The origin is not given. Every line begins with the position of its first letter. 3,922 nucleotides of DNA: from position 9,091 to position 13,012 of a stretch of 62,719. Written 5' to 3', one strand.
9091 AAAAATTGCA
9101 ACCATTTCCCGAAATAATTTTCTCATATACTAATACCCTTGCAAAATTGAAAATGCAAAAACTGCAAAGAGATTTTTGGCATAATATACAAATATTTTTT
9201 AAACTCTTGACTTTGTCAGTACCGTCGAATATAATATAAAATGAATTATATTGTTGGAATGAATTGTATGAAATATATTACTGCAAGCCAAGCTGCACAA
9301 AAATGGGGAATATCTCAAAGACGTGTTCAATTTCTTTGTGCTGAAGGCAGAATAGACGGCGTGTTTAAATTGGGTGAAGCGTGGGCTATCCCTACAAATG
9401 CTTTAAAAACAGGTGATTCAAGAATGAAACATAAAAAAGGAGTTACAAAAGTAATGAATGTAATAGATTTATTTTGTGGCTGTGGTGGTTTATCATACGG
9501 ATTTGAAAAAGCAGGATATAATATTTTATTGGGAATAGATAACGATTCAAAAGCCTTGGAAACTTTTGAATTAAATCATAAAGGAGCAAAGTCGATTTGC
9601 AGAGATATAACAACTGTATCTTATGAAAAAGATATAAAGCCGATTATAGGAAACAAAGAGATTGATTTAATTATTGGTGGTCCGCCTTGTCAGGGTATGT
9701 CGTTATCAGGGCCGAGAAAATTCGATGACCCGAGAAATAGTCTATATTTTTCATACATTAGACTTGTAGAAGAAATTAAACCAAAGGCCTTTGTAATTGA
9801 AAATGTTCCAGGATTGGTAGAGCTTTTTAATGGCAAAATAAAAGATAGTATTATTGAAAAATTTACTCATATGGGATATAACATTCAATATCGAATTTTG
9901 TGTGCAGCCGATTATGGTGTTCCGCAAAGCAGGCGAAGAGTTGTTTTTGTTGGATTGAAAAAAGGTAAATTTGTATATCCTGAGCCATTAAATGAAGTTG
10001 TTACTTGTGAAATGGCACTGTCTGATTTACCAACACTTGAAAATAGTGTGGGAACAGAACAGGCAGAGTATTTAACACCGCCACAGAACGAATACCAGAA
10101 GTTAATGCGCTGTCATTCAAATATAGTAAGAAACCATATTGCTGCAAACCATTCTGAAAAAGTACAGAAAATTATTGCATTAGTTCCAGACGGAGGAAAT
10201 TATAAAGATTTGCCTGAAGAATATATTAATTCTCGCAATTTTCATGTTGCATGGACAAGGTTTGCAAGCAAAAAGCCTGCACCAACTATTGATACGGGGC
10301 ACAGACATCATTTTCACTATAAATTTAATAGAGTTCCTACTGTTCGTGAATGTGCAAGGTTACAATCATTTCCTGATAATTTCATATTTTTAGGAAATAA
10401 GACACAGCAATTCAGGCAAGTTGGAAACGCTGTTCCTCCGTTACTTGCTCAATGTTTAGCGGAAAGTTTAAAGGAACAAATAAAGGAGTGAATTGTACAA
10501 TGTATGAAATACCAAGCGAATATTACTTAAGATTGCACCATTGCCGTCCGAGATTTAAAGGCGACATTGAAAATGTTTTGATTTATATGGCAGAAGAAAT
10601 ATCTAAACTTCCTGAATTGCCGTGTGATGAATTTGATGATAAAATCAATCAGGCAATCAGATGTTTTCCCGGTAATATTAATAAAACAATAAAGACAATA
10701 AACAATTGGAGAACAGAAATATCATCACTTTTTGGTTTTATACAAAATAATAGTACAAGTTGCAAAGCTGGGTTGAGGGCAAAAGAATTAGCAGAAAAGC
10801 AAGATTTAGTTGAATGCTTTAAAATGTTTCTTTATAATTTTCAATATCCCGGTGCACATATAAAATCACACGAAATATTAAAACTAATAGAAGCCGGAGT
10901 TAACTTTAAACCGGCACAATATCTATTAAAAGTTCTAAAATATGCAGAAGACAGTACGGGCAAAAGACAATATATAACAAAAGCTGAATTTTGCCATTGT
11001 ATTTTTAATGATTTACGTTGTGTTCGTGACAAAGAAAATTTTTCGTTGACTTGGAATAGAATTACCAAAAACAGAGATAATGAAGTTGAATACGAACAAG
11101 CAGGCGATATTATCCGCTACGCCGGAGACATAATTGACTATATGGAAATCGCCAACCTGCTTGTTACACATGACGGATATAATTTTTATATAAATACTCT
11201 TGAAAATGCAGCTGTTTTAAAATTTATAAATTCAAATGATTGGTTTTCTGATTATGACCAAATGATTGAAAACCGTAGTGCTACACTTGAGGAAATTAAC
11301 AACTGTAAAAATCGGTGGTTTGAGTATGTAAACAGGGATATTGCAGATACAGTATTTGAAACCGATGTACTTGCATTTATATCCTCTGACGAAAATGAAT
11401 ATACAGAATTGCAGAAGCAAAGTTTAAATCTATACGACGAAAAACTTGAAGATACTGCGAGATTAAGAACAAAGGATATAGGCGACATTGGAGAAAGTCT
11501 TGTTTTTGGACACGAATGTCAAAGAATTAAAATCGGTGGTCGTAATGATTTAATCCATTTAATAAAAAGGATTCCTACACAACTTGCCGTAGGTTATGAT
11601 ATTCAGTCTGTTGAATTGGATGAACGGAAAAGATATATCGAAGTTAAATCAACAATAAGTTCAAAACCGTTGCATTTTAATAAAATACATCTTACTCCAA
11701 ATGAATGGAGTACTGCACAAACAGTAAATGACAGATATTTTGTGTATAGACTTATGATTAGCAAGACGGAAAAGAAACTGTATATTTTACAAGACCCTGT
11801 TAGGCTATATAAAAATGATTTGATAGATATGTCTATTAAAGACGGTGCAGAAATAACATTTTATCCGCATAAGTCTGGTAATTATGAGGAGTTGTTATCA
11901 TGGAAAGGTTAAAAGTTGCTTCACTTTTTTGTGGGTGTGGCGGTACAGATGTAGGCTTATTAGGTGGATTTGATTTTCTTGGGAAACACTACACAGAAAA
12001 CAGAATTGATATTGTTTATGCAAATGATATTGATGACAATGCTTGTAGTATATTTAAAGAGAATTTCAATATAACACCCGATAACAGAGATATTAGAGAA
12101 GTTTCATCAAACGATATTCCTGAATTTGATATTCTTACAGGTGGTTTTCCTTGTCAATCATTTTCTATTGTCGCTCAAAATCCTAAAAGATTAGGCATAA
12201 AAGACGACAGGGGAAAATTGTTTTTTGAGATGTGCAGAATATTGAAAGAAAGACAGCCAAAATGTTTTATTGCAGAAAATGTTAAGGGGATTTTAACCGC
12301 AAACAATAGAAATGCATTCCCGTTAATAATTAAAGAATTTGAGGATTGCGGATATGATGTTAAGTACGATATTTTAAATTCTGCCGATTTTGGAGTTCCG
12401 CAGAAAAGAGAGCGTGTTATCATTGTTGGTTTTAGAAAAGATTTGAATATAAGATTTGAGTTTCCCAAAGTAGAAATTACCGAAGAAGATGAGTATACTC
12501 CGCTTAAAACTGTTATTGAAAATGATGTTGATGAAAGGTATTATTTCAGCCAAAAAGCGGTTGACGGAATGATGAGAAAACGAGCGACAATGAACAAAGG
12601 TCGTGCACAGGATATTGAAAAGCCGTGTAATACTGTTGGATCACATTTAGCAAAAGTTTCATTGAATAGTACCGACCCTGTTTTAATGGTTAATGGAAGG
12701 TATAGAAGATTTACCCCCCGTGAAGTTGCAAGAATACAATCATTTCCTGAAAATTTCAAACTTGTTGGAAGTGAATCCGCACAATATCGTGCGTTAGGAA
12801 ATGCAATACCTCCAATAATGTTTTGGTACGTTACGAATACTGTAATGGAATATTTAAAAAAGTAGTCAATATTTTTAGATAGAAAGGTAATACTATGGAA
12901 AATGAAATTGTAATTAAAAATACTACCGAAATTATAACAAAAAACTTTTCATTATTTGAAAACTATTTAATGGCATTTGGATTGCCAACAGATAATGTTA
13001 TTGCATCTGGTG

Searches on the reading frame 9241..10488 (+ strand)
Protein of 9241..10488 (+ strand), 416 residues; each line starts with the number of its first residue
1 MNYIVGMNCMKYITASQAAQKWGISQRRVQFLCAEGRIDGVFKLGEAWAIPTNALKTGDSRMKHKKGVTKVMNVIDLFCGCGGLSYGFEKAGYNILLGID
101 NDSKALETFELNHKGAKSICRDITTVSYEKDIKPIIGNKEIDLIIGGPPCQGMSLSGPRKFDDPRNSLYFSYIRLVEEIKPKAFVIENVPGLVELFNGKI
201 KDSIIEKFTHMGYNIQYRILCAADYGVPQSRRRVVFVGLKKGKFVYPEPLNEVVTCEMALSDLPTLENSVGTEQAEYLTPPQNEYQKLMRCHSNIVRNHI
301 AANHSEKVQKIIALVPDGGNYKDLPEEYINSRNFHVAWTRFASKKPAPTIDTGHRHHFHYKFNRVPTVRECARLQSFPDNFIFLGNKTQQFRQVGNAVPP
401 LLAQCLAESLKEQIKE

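Call 4: search_protein_families(library=pfam, proteins=[window:9241-10488:+], max_evalue=1)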
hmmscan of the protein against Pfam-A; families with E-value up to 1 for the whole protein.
window:9241-10488:+ (416 aa): 9 families
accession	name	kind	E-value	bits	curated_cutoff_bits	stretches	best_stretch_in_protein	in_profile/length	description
PF00145.23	DNA_methylase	-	2.3e-79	267.6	22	1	72-411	1-323/324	C-5 cytosine-specific DNA methylase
PF09445.16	Methyltransf_15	-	8e-05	22.7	22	1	74-162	4-93/165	RNA cap guanine-N2 methyltransferase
PF12728.13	HTH_17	-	0.00049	20.8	27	1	12-55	1-43/51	Helix-turn-helix domain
PF05175.20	MTS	-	0.0032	17.6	23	1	72-150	33-108/170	Methyltransferase small domain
PF20038.5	HTH_59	-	0.035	14.5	27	1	13-46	8-42/66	Helix-turn-helix domain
PF13847.12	Methyltransf_31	-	0.078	13.1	27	1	70-109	3-44/145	Methyltransferase domain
PF06325.19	PrmA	-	0.09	12.7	22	1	70-145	161-231/296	Ribosomal protein L11 methyltransferase (PrmA)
PF03291.22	mRNA_G-N7_MeTrfase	-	0.16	11.4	26.6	1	62-103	53-94/315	mRNA (guanine-N(7))-methyltransferase domain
PF13649.12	Methyltransf_25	-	0.2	12.8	27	1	74-128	1-60/97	Methyltransferase domain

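Call 5: search_protein_families(library=padloc, proteins=[window:9241-10488:+], max_evalue=1)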
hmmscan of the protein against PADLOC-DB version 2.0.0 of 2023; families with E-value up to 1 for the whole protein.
window:9241-10488:+ (416 aa): 65 families (the best 25 are shown)
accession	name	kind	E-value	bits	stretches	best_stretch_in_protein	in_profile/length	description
PDLC03234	MTase_II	-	2.2e-125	416.8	1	69-415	2-367/375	Type II methyltransferase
PDLC03378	MTase_II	-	3.2e-102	340.4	1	71-414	2-330/344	Type II methyltransferase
PDLC03326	MTase_II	-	2.4e-98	328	1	73-414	6-376/412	Type II methyltransferase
PDLC00033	DruM2|DruM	-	2.2e-84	281.9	1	69-414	19-364/368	DNA cytosine methylase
PDLC03237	MTase_II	-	5.8e-78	260.8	2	69-246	791-975/1036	Type II methyltransferase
PDLC03279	MTase_II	-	3.6e-75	251.4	1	73-411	4-350/587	Type II methyltransferase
PDLC02649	DrmMII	-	4.5e-72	241.3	2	136-415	111-419/422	DrmMII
PDLC03272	MTase_II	-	2.1e-70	235.9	1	60-415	63-391/407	Type II methyltransferase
PDLC00026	DruM2|DruM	-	5.2e-70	234.6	1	71-415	4-319/336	DNA cytosine methylase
PDLC02648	DrmMII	-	1.4e-69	233.2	3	252-409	266-446/468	DrmMII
PDLC02650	DrmMII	-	1.3e-58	197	2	71-196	8-140/435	DrmMII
PDLC03381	MTase_II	-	5.2e-58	195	2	66-291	143-380/396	Type II methyltransferase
PDLC03307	MTase_II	-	2.8e-56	189.4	2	200-416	150-371/382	Type II methyltransferase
PDLC00027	DruM2|DruM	-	4.1e-56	188.9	1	71-412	11-349/361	DNA cytosine methylase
PDLC00031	DruM2|DruM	-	5.1e-55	185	1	71-412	11-349/361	DNA cytosine methylase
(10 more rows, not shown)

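Call 6: search_protein_families(library=ncbifam, proteins=[window:9241-10488:+], max_evalue=1)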
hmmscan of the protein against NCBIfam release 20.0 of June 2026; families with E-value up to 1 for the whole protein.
window:9241-10488:+ (416 aa): 4 families
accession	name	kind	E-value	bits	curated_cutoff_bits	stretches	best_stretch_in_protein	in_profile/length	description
TIGR00675.1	dcm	superfamily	9.7e-67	225.9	100.65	1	74-410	1-329/329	DNA (cytosine-5-)-methyltransferase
NF007772.0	PRK10458.1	subfamily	5.4e-14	51.6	710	2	70-241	87-288/472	DNA cytosine methylase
TIGR00406.1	prmA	equivalog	0.00018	21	183.15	1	66-117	155-206/288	50S ribosomal protein L11 methyltransferase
TIGR01983.1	UbiG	equivalog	0.024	13.9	102.95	1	62-129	41-102/228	bifunctional 2-polyprenyl-6-hydroxyphenol methylase/3-demethylubiquinol 3-O-methyltransferase UbiG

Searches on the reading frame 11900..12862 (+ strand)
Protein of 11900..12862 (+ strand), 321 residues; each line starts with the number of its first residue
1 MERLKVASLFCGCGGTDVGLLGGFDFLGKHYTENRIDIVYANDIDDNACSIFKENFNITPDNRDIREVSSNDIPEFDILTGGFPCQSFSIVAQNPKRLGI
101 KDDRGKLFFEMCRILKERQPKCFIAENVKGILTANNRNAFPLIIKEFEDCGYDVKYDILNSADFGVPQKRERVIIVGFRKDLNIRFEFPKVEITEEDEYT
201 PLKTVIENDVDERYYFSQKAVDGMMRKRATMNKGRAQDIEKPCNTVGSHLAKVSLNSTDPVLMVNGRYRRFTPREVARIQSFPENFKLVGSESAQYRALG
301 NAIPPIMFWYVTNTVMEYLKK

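Call 4: search_protein_families(library=pfam, proteins=[window:11900-12862:+], max_evalue=1)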
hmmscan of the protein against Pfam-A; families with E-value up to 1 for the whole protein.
window:11900-12862:+ (321 aa): 1 family
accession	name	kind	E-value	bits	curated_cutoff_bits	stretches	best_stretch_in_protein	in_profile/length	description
PF00145.23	DNA_methylase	-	1.1e-79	268.7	22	1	5-311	2-318/324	C-5 cytosine-specific DNA methylase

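Call 5: search_protein_families(library=padloc, proteins=[window:11900-12862:+], max_evalue=1)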
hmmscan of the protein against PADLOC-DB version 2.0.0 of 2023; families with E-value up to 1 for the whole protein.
window:11900-12862:+ (321 aa): 65 families (the best 25 are shown)
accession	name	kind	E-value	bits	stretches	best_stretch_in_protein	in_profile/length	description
PDLC03378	MTase_II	-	1.8e-86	288.5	2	3-212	2-201/344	Type II methyltransferase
PDLC03272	MTase_II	-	4.1e-83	277.8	1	1-320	72-391/407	Type II methyltransferase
PDLC00027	DruM2|DruM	-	9.2e-61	204.2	2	2-261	10-263/361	DNA cytosine methylase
PDLC00026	DruM2|DruM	-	2.7e-60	202.7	1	2-319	3-318/336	DNA cytosine methylase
PDLC03234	MTase_II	-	3.3e-59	199.1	2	4-204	5-197/375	Type II methyltransferase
PDLC00031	DruM2|DruM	-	4.2e-58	195.2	2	2-263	10-265/361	DNA cytosine methylase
PDLC00033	DruM2|DruM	-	5.4e-55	185.2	2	3-182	21-194/368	DNA cytosine methylase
PDLC02653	DrmMII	-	9.5e-55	183.8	1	7-304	8-298/333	DrmMII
PDLC03326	MTase_II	-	2.3e-54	183.1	2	2-192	3-189/412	Type II methyltransferase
PDLC02649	DrmMII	-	6.4e-50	168.3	2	51-200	87-239/422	DrmMII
PDLC03731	oMTase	-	6.5e-49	164.8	1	6-319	16-321/326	orphan methyltransferase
PDLC03307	MTase_II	-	1.3e-48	164.1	2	39-197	25-208/382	Type II methyltransferase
PDLC03361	MTase_II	-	1.2e-46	157.5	1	36-320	108-438/455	Type II methyltransferase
PDLC03242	MTase_II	-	2.3e-46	156.6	1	23-317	109-397/409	Type II methyltransferase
PDLC03269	MTase_II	-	2.3e-41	140.3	2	38-200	27-188/437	Type II methyltransferase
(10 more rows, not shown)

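Call 6: search_protein_families(library=ncbifam, proteins=[window:11900-12862:+], max_evalue=1)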
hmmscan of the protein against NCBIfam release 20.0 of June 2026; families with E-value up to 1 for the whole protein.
window:11900-12862:+ (321 aa): 3 families
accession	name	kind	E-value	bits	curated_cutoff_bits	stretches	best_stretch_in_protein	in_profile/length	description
TIGR00675.1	dcm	superfamily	3.6e-87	293.1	100.65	1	6-313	1-327/329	DNA (cytosine-5-)-methyltransferase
NF007772.0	PRK10458.1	subfamily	9.3e-30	103.6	710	2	62-220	156-330/472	DNA cytosine methylase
NF038099.1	AsSugarArsM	exception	0.11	11.7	400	1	18-117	65-165/321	arsenosugar biosynthesis arsenite methyltransferase ArsM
